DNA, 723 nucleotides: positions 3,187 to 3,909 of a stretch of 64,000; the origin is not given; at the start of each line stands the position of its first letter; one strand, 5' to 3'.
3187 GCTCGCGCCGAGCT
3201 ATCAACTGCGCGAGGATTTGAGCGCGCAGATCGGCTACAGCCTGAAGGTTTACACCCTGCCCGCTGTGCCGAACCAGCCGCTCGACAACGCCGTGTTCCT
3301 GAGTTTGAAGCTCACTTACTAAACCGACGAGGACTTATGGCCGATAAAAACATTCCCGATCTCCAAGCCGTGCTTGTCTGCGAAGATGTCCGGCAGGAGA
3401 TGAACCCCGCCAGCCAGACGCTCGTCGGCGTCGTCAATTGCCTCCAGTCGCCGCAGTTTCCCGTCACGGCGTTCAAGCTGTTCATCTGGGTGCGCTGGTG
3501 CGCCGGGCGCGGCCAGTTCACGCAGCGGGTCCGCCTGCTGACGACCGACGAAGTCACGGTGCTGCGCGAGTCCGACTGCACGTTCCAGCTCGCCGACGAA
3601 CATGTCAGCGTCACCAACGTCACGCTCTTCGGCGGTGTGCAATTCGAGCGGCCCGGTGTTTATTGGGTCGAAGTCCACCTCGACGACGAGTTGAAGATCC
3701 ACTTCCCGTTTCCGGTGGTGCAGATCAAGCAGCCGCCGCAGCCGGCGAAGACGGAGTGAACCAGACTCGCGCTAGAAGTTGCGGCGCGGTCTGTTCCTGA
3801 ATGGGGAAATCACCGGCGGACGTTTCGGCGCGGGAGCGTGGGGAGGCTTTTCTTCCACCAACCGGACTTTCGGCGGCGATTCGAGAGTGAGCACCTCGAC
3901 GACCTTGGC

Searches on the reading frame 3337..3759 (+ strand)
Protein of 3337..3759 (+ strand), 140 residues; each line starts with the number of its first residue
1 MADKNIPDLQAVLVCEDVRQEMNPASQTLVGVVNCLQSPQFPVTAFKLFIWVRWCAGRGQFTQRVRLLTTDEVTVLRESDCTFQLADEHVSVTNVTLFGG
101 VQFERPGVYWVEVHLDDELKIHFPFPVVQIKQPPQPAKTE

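Call 19: search_protein_families(library=pfam, proteins=[window:3337-3759:+], max_evalue=0.001)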
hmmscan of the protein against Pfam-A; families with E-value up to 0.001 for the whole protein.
window:3337-3759:+ (140 aa): 1 family
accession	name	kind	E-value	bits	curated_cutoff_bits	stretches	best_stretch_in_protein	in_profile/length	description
PF22091.2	DUF6941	-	1.8e-19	70.8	27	1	10-127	1-124/125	Family of unknown function (DUF6941)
